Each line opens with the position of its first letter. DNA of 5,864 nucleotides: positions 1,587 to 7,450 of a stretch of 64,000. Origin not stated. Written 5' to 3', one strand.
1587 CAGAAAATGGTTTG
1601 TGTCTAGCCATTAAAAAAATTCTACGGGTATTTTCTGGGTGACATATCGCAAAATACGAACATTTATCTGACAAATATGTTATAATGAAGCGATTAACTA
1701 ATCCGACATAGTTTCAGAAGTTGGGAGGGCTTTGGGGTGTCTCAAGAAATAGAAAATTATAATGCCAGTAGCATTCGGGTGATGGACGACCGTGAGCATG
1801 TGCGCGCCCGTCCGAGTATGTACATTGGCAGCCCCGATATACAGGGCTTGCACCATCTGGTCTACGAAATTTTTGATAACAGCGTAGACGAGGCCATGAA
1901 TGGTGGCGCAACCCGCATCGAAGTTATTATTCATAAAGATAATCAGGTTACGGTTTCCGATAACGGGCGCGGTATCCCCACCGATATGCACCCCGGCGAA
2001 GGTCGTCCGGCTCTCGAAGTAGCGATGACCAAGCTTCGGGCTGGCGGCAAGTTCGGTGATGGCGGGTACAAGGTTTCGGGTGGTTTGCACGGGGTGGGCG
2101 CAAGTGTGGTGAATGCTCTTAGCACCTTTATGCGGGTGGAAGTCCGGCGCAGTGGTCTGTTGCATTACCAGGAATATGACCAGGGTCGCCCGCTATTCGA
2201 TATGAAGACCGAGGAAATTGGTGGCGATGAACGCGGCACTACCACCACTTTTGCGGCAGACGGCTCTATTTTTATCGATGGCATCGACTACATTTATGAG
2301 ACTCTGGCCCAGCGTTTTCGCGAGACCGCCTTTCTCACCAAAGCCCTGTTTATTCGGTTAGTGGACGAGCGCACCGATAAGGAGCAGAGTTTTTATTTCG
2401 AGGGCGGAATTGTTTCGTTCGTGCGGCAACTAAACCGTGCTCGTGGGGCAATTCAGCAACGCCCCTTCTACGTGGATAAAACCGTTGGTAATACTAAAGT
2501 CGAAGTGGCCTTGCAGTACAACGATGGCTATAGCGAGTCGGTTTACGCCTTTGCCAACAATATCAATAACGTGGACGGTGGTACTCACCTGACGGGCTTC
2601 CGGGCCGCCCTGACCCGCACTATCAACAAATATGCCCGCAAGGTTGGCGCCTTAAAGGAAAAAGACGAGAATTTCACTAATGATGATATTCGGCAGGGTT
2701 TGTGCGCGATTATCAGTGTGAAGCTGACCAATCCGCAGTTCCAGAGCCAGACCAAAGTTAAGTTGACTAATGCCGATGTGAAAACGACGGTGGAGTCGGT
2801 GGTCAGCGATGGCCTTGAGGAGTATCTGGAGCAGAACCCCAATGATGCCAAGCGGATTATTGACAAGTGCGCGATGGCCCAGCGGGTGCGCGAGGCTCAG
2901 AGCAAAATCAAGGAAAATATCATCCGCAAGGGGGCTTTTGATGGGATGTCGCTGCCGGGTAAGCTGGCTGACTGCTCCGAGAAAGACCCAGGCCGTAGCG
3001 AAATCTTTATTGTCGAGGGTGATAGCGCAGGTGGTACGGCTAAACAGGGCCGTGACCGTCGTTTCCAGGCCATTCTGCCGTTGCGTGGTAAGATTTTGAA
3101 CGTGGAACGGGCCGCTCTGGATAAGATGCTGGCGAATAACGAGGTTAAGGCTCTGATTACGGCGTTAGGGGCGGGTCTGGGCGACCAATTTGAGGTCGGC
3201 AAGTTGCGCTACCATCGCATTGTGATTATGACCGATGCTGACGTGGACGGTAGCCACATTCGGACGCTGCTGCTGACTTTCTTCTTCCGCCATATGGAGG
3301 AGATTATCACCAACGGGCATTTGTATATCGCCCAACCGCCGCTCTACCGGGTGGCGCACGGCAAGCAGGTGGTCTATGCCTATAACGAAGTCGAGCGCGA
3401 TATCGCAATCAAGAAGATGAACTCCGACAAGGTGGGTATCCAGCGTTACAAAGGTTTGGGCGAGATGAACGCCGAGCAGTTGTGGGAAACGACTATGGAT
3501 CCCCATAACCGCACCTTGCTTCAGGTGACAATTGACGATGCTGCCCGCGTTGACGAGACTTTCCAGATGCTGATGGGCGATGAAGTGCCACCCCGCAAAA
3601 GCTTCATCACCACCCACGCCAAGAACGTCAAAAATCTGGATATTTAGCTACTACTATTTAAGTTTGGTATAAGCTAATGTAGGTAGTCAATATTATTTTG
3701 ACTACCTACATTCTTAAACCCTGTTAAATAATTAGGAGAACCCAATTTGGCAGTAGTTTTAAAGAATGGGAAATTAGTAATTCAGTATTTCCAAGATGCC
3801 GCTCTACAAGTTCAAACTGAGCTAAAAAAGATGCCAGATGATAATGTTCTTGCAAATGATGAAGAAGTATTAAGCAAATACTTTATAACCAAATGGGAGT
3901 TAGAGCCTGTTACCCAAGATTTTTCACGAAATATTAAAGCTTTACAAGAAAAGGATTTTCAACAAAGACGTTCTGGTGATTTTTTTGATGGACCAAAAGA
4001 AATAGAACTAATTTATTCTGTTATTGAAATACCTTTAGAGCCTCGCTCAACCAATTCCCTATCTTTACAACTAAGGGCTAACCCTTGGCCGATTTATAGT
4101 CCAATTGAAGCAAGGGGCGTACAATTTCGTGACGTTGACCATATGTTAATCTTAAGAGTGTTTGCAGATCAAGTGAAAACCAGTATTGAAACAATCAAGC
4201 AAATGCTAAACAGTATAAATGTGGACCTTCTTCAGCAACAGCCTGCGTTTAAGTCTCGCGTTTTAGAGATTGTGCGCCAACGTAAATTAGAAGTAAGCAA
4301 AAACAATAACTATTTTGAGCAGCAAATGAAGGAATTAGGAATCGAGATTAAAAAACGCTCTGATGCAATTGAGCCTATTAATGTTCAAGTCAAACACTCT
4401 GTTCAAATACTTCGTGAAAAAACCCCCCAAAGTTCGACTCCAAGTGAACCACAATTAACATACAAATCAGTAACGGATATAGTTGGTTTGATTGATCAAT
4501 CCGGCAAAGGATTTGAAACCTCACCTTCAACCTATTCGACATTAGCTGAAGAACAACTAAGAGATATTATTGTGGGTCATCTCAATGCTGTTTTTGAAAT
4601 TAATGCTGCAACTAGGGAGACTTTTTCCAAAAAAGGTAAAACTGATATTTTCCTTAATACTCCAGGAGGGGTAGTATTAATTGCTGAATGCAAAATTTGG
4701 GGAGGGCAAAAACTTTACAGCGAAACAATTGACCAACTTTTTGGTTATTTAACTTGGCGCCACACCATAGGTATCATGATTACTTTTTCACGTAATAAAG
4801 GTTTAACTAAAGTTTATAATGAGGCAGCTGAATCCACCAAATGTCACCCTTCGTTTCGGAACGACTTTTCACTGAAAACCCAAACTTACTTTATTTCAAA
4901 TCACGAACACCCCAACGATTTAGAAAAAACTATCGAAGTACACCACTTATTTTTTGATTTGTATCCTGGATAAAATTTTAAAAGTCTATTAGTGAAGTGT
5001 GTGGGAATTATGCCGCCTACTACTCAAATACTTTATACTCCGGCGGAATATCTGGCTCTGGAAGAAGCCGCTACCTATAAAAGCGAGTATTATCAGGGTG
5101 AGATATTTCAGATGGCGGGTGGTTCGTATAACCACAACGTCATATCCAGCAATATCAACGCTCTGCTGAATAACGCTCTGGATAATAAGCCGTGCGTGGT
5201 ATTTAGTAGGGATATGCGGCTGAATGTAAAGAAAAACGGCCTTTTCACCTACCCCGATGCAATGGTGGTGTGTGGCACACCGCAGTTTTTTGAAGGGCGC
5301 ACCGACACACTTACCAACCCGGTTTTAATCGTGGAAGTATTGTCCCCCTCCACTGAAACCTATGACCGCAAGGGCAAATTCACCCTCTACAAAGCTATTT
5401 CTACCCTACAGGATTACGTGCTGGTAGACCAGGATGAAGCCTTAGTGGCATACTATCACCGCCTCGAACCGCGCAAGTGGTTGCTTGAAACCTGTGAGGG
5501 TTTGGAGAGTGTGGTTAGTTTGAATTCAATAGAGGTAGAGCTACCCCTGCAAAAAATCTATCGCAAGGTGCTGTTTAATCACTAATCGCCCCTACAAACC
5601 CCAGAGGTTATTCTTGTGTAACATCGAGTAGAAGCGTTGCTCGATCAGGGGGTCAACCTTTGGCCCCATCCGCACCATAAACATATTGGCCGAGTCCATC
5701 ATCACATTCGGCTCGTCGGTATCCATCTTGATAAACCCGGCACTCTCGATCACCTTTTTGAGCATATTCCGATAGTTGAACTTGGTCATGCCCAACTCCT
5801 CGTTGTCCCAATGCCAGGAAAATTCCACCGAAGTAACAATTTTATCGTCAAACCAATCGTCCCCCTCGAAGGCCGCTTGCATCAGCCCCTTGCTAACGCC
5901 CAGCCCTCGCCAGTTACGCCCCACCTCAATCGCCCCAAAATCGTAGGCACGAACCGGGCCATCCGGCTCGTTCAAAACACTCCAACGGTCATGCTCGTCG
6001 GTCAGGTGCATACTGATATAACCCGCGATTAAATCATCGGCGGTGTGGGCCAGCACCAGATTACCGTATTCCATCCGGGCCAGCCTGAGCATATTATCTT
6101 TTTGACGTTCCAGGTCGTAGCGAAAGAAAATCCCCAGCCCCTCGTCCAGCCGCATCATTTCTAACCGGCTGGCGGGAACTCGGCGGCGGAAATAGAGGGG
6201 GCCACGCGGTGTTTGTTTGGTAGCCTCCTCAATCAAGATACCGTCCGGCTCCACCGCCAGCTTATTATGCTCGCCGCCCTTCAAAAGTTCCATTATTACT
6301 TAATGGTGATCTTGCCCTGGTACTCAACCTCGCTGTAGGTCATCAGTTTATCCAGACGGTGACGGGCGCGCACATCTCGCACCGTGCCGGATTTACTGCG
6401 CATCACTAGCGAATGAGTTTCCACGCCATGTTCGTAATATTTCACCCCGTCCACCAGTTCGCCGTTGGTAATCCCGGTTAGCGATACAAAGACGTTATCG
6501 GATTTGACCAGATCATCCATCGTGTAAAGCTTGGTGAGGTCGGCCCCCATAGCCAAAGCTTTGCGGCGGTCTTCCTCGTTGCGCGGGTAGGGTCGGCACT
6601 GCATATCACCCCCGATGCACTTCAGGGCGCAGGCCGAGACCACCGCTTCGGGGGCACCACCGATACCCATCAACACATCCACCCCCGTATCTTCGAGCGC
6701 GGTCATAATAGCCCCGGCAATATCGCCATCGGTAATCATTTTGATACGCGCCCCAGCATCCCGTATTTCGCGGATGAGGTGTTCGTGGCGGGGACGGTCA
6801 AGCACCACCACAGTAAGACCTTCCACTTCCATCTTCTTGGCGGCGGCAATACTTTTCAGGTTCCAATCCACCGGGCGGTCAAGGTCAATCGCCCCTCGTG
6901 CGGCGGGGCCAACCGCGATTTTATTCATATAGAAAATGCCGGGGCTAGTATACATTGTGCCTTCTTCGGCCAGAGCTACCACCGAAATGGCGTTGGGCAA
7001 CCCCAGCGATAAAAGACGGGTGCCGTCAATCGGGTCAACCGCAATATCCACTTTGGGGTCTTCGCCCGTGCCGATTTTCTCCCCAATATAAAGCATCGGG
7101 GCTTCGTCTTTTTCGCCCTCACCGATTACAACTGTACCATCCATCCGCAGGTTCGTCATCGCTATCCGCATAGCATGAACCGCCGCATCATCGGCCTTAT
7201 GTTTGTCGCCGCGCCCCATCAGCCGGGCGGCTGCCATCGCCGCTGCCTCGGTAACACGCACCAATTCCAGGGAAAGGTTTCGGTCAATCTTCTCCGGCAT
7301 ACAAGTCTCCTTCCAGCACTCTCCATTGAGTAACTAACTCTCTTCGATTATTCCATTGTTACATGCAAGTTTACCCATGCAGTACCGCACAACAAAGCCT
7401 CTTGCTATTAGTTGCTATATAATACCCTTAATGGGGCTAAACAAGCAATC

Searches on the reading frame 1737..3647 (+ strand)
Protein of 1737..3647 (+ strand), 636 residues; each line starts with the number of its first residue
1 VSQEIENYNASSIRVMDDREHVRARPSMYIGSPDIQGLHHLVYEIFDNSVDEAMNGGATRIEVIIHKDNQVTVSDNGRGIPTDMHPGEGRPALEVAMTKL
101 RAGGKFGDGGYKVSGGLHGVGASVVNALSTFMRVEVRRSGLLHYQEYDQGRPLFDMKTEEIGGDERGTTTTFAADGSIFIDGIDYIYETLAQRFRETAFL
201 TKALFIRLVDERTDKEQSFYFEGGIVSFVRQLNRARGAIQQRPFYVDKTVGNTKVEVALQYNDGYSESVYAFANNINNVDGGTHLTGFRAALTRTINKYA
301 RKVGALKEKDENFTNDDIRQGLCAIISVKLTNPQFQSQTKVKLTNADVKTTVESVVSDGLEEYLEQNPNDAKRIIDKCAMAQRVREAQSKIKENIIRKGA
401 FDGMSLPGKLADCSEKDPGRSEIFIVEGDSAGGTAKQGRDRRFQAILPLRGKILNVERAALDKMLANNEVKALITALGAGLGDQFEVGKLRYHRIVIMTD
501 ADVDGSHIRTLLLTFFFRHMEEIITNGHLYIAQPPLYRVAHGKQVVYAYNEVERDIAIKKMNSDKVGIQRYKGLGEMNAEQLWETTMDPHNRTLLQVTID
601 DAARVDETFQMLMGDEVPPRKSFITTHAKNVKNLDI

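Call 14: search_protein_families(library=ncbifam, proteins=[window:1737-3647:+], max_evalue=0.00001)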
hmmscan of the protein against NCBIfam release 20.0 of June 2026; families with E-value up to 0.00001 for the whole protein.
window:1737-3647:+ (636 aa): 5 families
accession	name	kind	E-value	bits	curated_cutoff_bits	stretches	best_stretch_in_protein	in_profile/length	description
NF004189.0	PRK05644.1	subfamily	6.5e-285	946.5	740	1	3-636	5-641/641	DNA gyrase subunit B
NF011501.0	PRK14939.1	subfamily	8.1e-285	947.3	796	2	3-555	5-557/803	DNA gyrase subunit B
TIGR01059.1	gyrB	equivalog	3.8e-273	907.8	882.4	1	8-636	1-639/639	DNA topoisomerase (ATP-hydrolyzing) subunit B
TIGR01058.1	parE_Gpos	equivalog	3e-220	732.8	899.95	1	6-626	3-625/637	DNA topoisomerase IV subunit B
TIGR01055.1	parE_Gneg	equivalog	1.7e-174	581.8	723.35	1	6-626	2-620/625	DNA topoisomerase IV subunit B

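Call 15: find_homologous_proteins(query=window:1737-3647:+, max_evalue=1e-50)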
Query window:1737-3647:+ (636 aa): 8000 proteins with E <= 1e-50 among 8000 candidates; the best 120 are listed.
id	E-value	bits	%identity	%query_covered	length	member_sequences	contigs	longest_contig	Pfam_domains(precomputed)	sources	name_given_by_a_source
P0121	0.0e+0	1431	100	100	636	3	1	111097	PF00986.27,PF02518.32,PF01751.29,PF00204.32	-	-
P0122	0.0e+0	1198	84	100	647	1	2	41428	PF00986.27,PF02518.32,PF01751.29,PF00204.32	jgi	jgi:DNA gyrase subunit B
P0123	0.0e+0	1174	81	100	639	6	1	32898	PF00986.27,PF02518.32,PF01751.29,PF00204.32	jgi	-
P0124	0.0e+0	1034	72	99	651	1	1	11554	PF00986.27,PF02518.32,PF01751.29,PF00204.32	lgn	-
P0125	0.0e+0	1030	73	99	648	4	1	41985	PF00986.27,PF02518.32,PF01751.29,PF00204.32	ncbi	-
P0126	0.0e+0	1017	70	100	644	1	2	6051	PF00986.27,PF02518.32,PF01751.29,PF00204.32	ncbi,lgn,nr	ncbi:MAG: DNA topoisomerase (ATP-hydrolyzing) subunit B [Chloroflexota bacterium]|nr:DNA topoisomera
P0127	7.5e-295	997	69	100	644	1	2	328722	PF00986.27,PF02518.32,PF01751.29,PF00204.32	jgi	jgi:DNA gyrase subunit B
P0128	2.5e-294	995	69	100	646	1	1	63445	PF00986.27,PF02518.32,PF01751.29,PF00204.32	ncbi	-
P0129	4.6e-294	994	70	100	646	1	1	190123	PF00986.27,PF02518.32,PF01751.29,PF00204.32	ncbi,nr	ncbi:MAG TPA: DNA topoisomerase (ATP-hydrolyzing) subunit B [Chloroflexia bacterium]|nr:DNA topoisom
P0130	5.9e-294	994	69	99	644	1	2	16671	PF00986.27,PF02518.32,PF01751.29,PF00204.32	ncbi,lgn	-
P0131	5.2e-293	991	67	67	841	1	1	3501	PF00986.27,PF02518.32,PF01751.29,PF00204.32,PF14890.12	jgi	-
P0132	2.8e-291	985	69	100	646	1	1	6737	PF00986.27,PF02518.32,PF01751.29,PF00204.32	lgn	-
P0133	3.1e-290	982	68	100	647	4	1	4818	PF00986.27,PF02518.32,PF01751.29,PF00204.32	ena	-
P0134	7.1e-290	981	69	99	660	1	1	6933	PF00986.27,PF02518.32,PF01751.29,PF00204.32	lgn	-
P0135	8.3e-290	980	69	99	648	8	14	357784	PF00986.27,PF02518.32,PF01751.29,PF00204.32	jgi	-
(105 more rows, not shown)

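Call 19: find_encoding_contigs(protein=P0122, flank=3000, max_places=2)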
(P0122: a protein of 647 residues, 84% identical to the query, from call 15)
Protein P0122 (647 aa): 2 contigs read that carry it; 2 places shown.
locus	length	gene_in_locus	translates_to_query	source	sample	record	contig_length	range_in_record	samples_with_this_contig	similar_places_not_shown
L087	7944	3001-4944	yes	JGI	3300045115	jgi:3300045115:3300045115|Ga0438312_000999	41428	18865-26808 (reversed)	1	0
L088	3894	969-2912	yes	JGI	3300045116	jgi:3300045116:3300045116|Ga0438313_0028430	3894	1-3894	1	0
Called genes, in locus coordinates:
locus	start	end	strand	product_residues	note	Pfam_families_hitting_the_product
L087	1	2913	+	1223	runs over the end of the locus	PF02463:SMC_N, PF13304:AAA_21 (weak), PF13476:AAA_23, PF13555:AAA_29 (weak), PF06470:SMC_hinge, PF13304:AAA_21 (weak)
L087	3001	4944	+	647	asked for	PF02518:HATPase_c, PF00204:DNA_gyraseB, PF01751:Toprim, PF00986:DNA_gyraseB_C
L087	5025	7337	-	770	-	-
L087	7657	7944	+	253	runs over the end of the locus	PF05635:23S_rRNA_IVP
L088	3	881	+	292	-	?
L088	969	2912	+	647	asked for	PF02518:HATPase_c, PF00204:DNA_gyraseB, PF01751:Toprim, PF00986:DNA_gyraseB_C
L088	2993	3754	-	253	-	-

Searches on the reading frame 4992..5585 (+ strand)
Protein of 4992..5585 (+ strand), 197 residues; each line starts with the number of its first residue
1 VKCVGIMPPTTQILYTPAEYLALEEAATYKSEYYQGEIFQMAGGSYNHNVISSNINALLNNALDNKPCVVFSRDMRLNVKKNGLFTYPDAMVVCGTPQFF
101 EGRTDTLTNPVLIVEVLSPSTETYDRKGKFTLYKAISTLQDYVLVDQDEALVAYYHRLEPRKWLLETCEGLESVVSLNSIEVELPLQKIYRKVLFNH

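Call 73: search_protein_families(library=pfam, proteins=[window:4992-5585:+], max_evalue=0.001)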
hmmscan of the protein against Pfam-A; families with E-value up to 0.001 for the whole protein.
window:4992-5585:+ (197 aa): 1 family
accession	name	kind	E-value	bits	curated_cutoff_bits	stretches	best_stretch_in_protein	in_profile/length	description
PF05685.18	Uma2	-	3.2e-33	115.1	27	1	18-184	2-169/172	Putative restriction endonuclease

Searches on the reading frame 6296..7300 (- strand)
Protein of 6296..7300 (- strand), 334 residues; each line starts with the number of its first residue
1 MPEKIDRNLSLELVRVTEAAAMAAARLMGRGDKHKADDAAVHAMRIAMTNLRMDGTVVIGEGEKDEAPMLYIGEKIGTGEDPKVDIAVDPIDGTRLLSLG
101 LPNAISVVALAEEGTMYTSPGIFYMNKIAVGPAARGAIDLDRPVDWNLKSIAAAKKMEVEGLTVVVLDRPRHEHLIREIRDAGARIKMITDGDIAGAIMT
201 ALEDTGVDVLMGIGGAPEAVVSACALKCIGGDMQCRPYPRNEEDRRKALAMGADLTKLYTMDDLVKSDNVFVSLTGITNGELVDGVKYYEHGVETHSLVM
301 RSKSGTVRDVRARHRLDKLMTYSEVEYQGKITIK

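Call 73: search_protein_families(library=pfam, proteins=[window:6296-7300:-], max_evalue=0.001)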
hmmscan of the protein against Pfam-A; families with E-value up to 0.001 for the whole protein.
window:6296-7300:- (334 aa): 1 family
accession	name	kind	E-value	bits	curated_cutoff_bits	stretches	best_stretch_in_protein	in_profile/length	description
PF03320.18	FBPase_glpX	-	2.9e-139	463.6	27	1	7-314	1-307/307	Bacterial fructose-1,6-bisphosphatase, glpX-encoded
